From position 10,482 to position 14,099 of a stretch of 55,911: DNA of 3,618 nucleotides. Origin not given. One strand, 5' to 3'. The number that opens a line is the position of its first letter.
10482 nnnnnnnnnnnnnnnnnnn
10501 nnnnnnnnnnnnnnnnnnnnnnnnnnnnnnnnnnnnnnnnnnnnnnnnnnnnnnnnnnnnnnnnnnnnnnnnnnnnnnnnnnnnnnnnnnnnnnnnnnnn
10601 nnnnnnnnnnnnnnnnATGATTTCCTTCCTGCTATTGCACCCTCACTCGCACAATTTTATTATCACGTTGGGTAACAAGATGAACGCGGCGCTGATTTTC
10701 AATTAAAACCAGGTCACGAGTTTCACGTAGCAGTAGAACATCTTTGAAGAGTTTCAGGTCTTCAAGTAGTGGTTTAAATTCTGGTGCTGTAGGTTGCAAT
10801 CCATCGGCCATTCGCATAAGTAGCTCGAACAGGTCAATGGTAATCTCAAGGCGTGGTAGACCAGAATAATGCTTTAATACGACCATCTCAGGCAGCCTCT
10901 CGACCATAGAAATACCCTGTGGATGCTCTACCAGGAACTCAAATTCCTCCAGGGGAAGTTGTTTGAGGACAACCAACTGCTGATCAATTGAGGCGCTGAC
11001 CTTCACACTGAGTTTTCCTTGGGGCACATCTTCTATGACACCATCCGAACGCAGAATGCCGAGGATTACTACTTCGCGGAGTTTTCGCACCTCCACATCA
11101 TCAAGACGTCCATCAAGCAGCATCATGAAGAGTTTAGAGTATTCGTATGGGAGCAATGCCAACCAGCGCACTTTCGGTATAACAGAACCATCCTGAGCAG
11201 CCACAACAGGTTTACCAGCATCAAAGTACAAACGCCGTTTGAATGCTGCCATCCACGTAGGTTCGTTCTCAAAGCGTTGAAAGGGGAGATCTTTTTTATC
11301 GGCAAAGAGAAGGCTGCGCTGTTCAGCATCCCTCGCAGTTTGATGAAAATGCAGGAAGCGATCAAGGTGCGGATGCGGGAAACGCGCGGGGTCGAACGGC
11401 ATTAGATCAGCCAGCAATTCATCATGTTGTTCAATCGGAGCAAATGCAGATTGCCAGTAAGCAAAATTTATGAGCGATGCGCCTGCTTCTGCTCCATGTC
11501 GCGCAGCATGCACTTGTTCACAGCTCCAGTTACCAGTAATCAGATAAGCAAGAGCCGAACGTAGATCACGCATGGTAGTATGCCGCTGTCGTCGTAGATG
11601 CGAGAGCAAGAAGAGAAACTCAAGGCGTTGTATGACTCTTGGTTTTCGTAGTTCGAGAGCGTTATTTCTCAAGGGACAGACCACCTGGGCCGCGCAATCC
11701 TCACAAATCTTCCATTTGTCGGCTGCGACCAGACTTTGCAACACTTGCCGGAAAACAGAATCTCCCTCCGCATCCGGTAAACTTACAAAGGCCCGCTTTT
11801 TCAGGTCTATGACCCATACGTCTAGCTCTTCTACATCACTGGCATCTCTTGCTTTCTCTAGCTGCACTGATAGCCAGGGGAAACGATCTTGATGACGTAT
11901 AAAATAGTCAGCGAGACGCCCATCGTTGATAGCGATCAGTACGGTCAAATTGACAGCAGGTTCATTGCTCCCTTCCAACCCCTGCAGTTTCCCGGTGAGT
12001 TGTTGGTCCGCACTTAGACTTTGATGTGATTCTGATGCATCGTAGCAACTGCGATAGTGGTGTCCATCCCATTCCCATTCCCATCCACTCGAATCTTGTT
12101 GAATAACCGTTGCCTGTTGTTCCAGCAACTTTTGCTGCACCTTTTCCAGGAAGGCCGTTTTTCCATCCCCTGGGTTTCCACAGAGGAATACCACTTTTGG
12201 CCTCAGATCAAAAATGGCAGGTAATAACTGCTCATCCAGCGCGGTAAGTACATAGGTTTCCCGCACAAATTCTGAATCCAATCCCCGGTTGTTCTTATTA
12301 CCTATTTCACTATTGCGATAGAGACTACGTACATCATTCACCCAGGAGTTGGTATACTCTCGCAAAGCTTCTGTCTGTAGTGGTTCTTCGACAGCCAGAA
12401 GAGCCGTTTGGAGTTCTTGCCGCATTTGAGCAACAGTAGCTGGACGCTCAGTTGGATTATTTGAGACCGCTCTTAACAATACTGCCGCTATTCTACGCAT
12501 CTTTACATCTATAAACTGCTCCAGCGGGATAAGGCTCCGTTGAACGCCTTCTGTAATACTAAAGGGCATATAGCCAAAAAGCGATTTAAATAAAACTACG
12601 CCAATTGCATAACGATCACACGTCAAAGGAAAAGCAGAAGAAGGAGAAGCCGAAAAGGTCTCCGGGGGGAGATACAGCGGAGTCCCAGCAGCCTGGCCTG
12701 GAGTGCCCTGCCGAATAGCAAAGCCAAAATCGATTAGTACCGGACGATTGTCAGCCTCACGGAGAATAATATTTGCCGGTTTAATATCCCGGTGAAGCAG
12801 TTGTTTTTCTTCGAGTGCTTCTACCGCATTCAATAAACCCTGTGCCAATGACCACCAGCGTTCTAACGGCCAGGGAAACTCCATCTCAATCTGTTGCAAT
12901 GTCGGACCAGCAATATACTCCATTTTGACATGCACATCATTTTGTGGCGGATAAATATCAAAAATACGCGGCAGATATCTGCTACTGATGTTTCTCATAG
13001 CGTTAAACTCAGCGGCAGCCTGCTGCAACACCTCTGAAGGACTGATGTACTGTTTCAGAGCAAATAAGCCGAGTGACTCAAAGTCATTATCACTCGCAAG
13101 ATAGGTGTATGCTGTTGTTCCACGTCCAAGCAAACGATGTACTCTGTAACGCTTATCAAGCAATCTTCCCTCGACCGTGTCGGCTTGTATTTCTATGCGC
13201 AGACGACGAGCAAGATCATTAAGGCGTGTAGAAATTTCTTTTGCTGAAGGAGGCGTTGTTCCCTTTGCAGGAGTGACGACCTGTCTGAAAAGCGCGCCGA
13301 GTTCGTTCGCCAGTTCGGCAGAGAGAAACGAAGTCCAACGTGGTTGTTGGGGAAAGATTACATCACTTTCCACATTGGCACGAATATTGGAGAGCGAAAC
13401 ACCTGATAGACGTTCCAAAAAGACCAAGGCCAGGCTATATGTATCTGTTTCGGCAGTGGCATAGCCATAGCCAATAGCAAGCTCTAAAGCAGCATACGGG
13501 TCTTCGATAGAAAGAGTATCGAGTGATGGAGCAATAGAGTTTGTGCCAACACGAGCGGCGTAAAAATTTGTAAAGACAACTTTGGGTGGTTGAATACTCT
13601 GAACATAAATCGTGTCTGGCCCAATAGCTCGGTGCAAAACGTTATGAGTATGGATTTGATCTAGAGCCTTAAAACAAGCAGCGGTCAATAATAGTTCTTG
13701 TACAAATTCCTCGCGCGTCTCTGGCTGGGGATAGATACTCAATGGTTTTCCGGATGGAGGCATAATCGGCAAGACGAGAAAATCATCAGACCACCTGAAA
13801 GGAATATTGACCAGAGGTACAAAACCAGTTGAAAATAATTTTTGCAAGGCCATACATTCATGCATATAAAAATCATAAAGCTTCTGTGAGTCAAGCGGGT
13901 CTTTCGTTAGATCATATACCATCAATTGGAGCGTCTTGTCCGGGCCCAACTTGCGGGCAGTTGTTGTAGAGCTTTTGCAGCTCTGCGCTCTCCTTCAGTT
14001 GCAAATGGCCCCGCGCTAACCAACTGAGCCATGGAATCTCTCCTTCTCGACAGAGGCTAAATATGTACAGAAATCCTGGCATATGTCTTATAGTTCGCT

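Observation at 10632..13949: Degenerate kinase domain plus intact Hanks kinase fused to the P-loop (F-like) subunit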

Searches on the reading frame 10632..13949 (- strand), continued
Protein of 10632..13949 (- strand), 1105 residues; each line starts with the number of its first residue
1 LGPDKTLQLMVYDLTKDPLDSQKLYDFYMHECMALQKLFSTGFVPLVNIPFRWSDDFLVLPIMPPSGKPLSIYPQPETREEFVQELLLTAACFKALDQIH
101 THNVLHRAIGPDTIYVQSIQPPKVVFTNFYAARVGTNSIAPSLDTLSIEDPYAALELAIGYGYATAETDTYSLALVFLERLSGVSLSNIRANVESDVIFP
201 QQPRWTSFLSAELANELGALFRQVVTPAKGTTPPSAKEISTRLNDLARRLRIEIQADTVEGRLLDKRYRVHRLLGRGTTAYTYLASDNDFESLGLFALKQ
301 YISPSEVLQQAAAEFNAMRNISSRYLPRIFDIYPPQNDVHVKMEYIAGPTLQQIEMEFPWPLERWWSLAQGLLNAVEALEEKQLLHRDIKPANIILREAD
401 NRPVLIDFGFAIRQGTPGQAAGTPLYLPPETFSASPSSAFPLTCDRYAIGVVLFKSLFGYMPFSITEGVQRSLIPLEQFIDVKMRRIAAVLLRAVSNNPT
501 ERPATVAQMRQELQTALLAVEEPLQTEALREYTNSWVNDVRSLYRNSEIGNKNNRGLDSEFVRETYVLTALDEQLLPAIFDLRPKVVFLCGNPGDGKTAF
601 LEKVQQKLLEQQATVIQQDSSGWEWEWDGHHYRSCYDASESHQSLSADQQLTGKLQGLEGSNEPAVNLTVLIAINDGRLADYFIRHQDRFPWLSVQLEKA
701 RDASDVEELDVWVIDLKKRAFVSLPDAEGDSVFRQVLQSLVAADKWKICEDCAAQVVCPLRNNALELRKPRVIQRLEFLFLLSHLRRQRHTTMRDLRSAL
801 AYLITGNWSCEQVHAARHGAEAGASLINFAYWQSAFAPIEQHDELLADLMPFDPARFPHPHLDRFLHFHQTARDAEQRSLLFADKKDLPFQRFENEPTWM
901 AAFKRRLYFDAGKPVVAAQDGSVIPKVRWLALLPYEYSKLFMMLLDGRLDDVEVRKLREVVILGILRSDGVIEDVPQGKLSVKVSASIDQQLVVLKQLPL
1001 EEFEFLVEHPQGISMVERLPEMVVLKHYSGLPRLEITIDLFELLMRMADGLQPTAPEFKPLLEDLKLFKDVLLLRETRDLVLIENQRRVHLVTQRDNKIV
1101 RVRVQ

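Call 31: find_encoding_contigs(protein=P0005, flank=10000, max_places=2)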
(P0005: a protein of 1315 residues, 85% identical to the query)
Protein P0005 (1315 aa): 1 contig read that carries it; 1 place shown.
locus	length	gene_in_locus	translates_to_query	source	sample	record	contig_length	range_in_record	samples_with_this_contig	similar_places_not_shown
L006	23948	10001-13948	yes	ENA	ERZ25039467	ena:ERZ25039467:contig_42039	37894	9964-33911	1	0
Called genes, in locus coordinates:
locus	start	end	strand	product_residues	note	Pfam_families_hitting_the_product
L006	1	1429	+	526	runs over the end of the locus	PF11638:DnaA_N, PF00308:Bac_DnaA, PF01695:IstB_IS21, PF00004:AAA (weak), PF08299:Bac_DnaA_C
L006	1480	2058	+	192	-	-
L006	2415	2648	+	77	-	-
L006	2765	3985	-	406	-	PF12323:HTH_OrfB_IS605, PF01385:OrfB_IS605, PF07282:Cas12f1-like_TNB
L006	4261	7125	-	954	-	PF00311:PEPcase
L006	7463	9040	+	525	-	PF13520:AA_permease_2, PF00324:AA_permease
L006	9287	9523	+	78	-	-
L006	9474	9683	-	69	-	-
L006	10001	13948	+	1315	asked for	PF08378:NERD, PF00069:Pkinase, PF07714:PK_Tyr_Ser-Thr, PF01636:APH (weak)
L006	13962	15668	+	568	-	PF26611:MAD7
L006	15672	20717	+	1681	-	PF01935:DUF87 (weak), PF10412:TrwB_AAD_bind (faint)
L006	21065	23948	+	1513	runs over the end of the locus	PF00310:GATase_2, PF04898:Glu_syn_central, PF01645:Glu_synthase, PF01493:GXGXG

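Call 44: search_protein_families(library=ncbifam, proteins=[P0002, P0028, P0050, P0074, P0100], max_evalue=0.00001)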
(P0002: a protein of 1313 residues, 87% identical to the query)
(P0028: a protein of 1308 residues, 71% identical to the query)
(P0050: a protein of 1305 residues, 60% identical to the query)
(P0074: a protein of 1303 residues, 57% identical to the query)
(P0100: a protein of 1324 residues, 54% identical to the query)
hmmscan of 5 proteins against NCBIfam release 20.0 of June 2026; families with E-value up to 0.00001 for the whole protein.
P0002 (1313 aa): 12 families
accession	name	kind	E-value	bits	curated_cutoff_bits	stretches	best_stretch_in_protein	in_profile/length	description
NF047741.1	antiphage_MADS6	equivalog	4.9e-134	448.1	460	2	1-591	1-611/612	methylation-associated defense system protein kinase MAD6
NF033442.0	BREX_PglW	equivalog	1.9e-32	112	990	2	302-732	323-777/1391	BREX system serine/threonine kinase PglW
NF033483.0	PknB_PASTA_kin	equivalog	9.6e-31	107.4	450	1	469-728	2-272/563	Stk1 family PASTA domain-containing Ser/Thr kinase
NF038150.1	lanthi_synth_IV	equivalog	3.4e-24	85.2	650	1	467-733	182-460/851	class IV lanthionine synthetase LanL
NF052427.1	StpK7MSMEG_1200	equivalog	2.2e-19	69.4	900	1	475-730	8-274/601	serine/threonine protein kinase StpK7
NF043056.1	T4SS_LegK1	equivalog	1.8e-14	53.2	550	1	580-661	197-280/516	Dot/Icm T4SS effector kinase LegK1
NF009651.0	PRK13184.1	equivalog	1.3e-10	40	839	1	474-738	2-304/932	serine/threonine-protein kinase PknD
TIGR03903.1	TOMM_kin_cyc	equivalog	2.3e-09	35.7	705.75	1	549-721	56-244/1267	TOMM system kinase/cyclase fusion protein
NF038151.1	lanthi_synth_III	equivalog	1.1e-08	33.9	575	1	576-726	341-478/833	class III lanthionine synthetase LanKC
NF058632.1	SerThrKinPrkT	equivalog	5e-08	32.3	280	1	463-623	10-169/322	serine/threonine protein kinase PrkT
NF053615.1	SerThrKinAfsKStmc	equivalog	7.4e-08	31.5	1300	1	478-677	17-219/809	protein serine/threonine kinase AfsK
TIGR03724.2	arch_bud32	equivalog_domain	7.2e-06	25.6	125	0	534-622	57-134/193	KEOPS complex kinase/ATPase Bud32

P0028 (1308 aa): 12 families
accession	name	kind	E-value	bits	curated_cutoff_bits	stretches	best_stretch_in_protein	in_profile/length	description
NF047741.1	antiphage_MADS6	equivalog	3.6e-133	445.2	460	2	1-589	1-611/612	methylation-associated defense system protein kinase MAD6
NF033442.0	BREX_PglW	equivalog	2.2e-34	118.5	990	1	42-732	45-780/1391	BREX system serine/threonine kinase PglW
NF033483.0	PknB_PASTA_kin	equivalog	5.8e-31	108.1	450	1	467-721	2-268/563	Stk1 family PASTA domain-containing Ser/Thr kinase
NF038150.1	lanthi_synth_IV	equivalog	1.1e-28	100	650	1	466-722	183-457/851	class IV lanthionine synthetase LanL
NF052427.1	StpK7MSMEG_1200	equivalog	3e-14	52.4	900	1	473-675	8-215/601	serine/threonine protein kinase StpK7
NF043056.1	T4SS_LegK1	equivalog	5.6e-12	45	550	1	578-659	197-280/516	Dot/Icm T4SS effector kinase LegK1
NF038151.1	lanthi_synth_III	equivalog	2.3e-11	42.8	575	1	519-724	272-478/833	class III lanthionine synthetase LanKC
NF009651.0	PRK13184.1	equivalog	3.9e-10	38.3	839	1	473-721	3-290/932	serine/threonine-protein kinase PknD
NF053615.1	SerThrKinAfsKStmc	equivalog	1.8e-09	36.8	1300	1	528-670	70-214/809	protein serine/threonine kinase AfsK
TIGR03724.2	arch_bud32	equivalog_domain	1.5e-07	31.1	125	1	519-622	42-136/193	KEOPS complex kinase/ATPase Bud32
TIGR03903.1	TOMM_kin_cyc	equivalog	1.7e-07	29.5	705.75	1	548-666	57-186/1267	TOMM system kinase/cyclase fusion protein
NF058632.1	SerThrKinPrkT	equivalog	2.3e-07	30.2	280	1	461-621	10-169/322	serine/threonine protein kinase PrkT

P0050 (1305 aa): 11 families
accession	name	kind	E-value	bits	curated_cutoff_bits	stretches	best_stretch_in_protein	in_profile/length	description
NF047741.1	antiphage_MADS6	equivalog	4.5e-152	507.7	460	2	1-593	1-611/612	methylation-associated defense system protein kinase MAD6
NF033442.0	BREX_PglW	equivalog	1.6e-43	148.7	990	1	16-737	13-783/1391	BREX system serine/threonine kinase PglW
NF033483.0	PknB_PASTA_kin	equivalog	2.2e-31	109.5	450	1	472-724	3-269/563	Stk1 family PASTA domain-containing Ser/Thr kinase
NF038150.1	lanthi_synth_IV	equivalog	6.3e-25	87.6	650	1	468-726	181-459/851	class IV lanthionine synthetase LanL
NF052427.1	StpK7MSMEG_1200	equivalog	3.3e-16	58.9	900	1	477-671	8-210/601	serine/threonine protein kinase StpK7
NF038151.1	lanthi_synth_III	equivalog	5.5e-15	54.8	575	1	520-693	269-452/833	class III lanthionine synthetase LanKC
NF043056.1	T4SS_LegK1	equivalog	8.5e-15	54.3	550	1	582-660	197-280/516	Dot/Icm T4SS effector kinase LegK1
NF009651.0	PRK13184.1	equivalog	9.7e-12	43.7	839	1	584-722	124-289/932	serine/threonine-protein kinase PknD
NF053615.1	SerThrKinAfsKStmc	equivalog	8.1e-08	31.4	1300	0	554-671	92-214/809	protein serine/threonine kinase AfsK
TIGR03903.1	TOMM_kin_cyc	equivalog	3.3e-07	28.5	705.75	0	554-667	59-186/1267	TOMM system kinase/cyclase fusion protein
TIGR03724.2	arch_bud32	equivalog_domain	6.6e-07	29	125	1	547-631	66-141/193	KEOPS complex kinase/ATPase Bud32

P0074 (1303 aa): 11 families
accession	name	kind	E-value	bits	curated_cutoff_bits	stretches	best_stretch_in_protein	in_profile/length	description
NF047741.1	antiphage_MADS6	equivalog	2.4e-147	492.1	460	2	1-591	1-610/612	methylation-associated defense system protein kinase MAD6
NF033442.0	BREX_PglW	equivalog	6.6e-44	150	990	2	449-736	495-783/1391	BREX system serine/threonine kinase PglW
NF038150.1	lanthi_synth_IV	equivalog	4.2e-29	101.5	650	2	513-725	232-459/851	class IV lanthionine synthetase LanL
NF033483.0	PknB_PASTA_kin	equivalog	9.6e-27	94.2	450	1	470-722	2-268/563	Stk1 family PASTA domain-containing Ser/Thr kinase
NF038151.1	lanthi_synth_III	equivalog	6.4e-16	57.9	575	1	519-710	269-468/833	class III lanthionine synthetase LanKC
NF052427.1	StpK7MSMEG_1200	equivalog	4.9e-15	55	900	1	523-715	57-261/601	serine/threonine protein kinase StpK7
NF043056.1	T4SS_LegK1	equivalog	6.7e-14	51.4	550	1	588-659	205-280/516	Dot/Icm T4SS effector kinase LegK1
NF009651.0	PRK13184.1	equivalog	1.5e-12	46.4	839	1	627-720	189-288/932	serine/threonine-protein kinase PknD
TIGR03903.1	TOMM_kin_cyc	equivalog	5.6e-12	44.4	705.75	1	552-718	58-243/1267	TOMM system kinase/cyclase fusion protein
NF053615.1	SerThrKinAfsKStmc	equivalog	8.3e-07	28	1300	1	553-670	92-214/809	protein serine/threonine kinase AfsK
TIGR03724.2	arch_bud32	equivalog_domain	2.9e-06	26.9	125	1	543-628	63-139/193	KEOPS complex kinase/ATPase Bud32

P0100 (1324 aa): 12 families
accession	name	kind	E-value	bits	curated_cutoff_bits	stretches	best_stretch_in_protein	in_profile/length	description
NF047741.1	antiphage_MADS6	equivalog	1.1e-150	503.1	460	2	1-598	1-612/612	methylation-associated defense system protein kinase MAD6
NF033442.0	BREX_PglW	equivalog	1.4e-50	172.2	990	1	16-744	14-784/1391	BREX system serine/threonine kinase PglW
NF038150.1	lanthi_synth_IV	equivalog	1.2e-28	99.9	650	1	523-742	237-460/851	class IV lanthionine synthetase LanL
NF033483.0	PknB_PASTA_kin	equivalog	6.1e-28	98.2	450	1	550-740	79-279/563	Stk1 family PASTA domain-containing Ser/Thr kinase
TIGR03903.1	TOMM_kin_cyc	equivalog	1.3e-18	66.3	705.75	1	557-737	58-255/1267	TOMM system kinase/cyclase fusion protein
NF052427.1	StpK7MSMEG_1200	equivalog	1.6e-17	63.2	900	1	550-740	79-276/601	serine/threonine protein kinase StpK7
NF038151.1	lanthi_synth_III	equivalog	4.4e-13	48.5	575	1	526-706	271-464/833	class III lanthionine synthetase LanKC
NF043056.1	T4SS_LegK1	equivalog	2.1e-12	46.5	550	1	593-664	205-280/516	Dot/Icm T4SS effector kinase LegK1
NF009651.0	PRK13184.1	equivalog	4e-11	41.6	839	1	593-728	129-289/932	serine/threonine-protein kinase PknD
TIGR03724.2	arch_bud32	equivalog_domain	9.1e-10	38.3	125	1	528-634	43-140/193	KEOPS complex kinase/ATPase Bud32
NF053615.1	SerThrKinAfsKStmc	equivalog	4.7e-09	35.4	1300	1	555-678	89-217/809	protein serine/threonine kinase AfsK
NF011464.0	PRK14879.1-7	equivalog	2.7e-06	27.3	246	0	551-625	79-149/221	Kae1-associated kinase Bud32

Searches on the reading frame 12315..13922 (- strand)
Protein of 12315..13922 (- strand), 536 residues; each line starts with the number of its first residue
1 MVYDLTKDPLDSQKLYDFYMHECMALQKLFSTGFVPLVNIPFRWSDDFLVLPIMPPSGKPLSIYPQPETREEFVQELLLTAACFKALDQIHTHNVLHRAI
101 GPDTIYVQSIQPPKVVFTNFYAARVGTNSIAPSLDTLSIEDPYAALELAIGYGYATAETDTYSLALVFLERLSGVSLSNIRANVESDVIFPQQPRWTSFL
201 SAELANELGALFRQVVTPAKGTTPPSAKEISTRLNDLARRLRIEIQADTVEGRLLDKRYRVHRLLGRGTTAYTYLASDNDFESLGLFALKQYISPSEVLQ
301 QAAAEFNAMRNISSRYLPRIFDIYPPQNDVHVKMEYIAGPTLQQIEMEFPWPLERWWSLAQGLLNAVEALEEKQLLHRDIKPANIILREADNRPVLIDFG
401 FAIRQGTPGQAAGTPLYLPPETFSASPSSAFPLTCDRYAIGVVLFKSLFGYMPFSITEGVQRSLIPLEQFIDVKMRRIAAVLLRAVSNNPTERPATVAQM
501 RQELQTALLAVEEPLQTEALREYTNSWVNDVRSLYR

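Call 77: predict_structure(alignment_id=A3)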
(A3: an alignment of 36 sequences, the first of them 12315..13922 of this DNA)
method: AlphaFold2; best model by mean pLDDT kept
length: 536 residues; sequences in the alignment: 36
mean_pLDDT: 82.2   pTM: 0.58
mean pLDDT of the five models: 82.2, 81.9, 81.7, 79.1, 78.9
residues with pLDDT >= 90: 184; 70-90: 267; 50-70: 63; < 50: 22
segments of 3 or more residues with pLDDT < 50: 123-129, 512-523
pLDDT, mean of each block of 10 residues (from residue 1): 64 74 82 87 81 85 80 92 96 84 89 86 48 55 82 83 96 86 85 79 90 91 92 96 72 86 77 89 88 77 73 87 86 90 86 95 95 86 91 85 53 74 68 90 96 78 88 93 94 94 91 44 61 63
secondary structure, 60 per line:
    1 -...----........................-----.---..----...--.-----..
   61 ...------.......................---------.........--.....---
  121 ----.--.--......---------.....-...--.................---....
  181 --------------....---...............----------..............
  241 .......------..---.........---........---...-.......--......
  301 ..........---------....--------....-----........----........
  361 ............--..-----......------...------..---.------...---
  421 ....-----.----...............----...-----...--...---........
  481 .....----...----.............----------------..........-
elements in order: E2-4 H9-32 E48-50 H70-92 E105-110 E113-117 H131-136 H146-150 H157-173 H177-180 H195-198 H202-216 H227-247 E259-267 E271-278 E286-292 H295-310 E320-323 E332-335 H342-348 H353-372 E385-387 E394-396 H421-424 H435-449 E454-456 E462-464 H473-485 H497-509 H526-535

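Call 80: fold_search(model_id=the predicted structure, library=pdb)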
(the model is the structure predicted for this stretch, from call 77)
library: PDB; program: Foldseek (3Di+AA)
matches with E <= 10: 2000; with E <= 0.001: 2000
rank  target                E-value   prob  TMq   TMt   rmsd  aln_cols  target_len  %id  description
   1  9ymt                  4.8e-15  1.00  0.40  0.75   4.0       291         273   25  Staphylococcus aureus serine/threonine kinase Stk1 with inhibitor GW779439X (released 2026-03-11)
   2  4eqm_D                6.9e-15  1.00  0.42  0.80   3.2       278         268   26  Structural analysis of Staphylococcus aureus serine/threonine kinase PknB (released 2012-06-27)
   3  8r4v_C                2.3e-14  1.00  0.40  0.64  20.1       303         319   18  Structure of Salt-inducible kinase 3 in complex with inhibitor (released 2024-03-27)
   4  4oli                  2.5e-14  1.00  0.36  0.36  22.3       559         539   16  The pseudokinase/kinase protein from JAK-family member TYK2 (released 2014-05-28)
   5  3kk8                  2.6e-14  1.00  0.39  0.69  10.1       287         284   20  CaMKII Substrate Complex A (released 2010-02-09)
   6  4bn1                  3.2e-14  1.00  0.39  0.76   3.1       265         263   22  Crystal structure of V174M mutant of Aurora-A kinase (released 2014-03-26)
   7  8uoi                  3.2e-14  1.00  0.40  0.66  22.4       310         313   20  Crystal structure of human NUAK1-MARK3 kinase domain chimera bound with small molecule inhibitor #65 (released 2024-10-23)
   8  8oku_B                3.4e-14  1.00  0.40  0.64  20.9       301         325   18  Salt-Inducible Kinase 3 in complex with an inhibitor (released 2024-01-10)
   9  8r4v_B                4.6e-14  1.00  0.39  0.64   4.8       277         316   20  Structure of Salt-inducible kinase 3 in complex with inhibitor (released 2024-03-27)
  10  8r4o_K                5.1e-14  1.00  0.39  0.64  22.3       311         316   20  Salt inducible kinase 3 in complex with inhibitor (released 2024-03-27)
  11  4fr4_C                5.7e-14  1.00  0.39  0.58  17.0       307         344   18  Crystal structure of human serine/threonine-protein kinase 32A (YANK1) (released 2012-07-18)
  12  5wne_A                5.7e-14  1.00  0.37  0.50  16.2       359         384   20  X-RAY CO-STRUCTURE OF RHO-ASSOCIATED PROTEIN KINASE (ROCK1) WITH A HIGHLY SELECTIVE INHIBITOR (released 2018-08-01)
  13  8r4v_A                6.0e-14  1.00  0.39  0.63   5.0       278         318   19  Structure of Salt-inducible kinase 3 in complex with inhibitor (released 2024-03-27)
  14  4wb7_A                6.3e-14  1.00  0.40  0.51  24.6       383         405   17  Crystal structure of a chimeric fusion of human DnaJ (Hsp40) and cAMP-dependent protein kinase A (catalytic alpha subu (released 2015-01-21)
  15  4eqm_A                6.7e-14  1.00  0.41  0.78   3.3       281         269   24  Structural analysis of Staphylococcus aureus serine/threonine kinase PknB (released 2012-06-27)
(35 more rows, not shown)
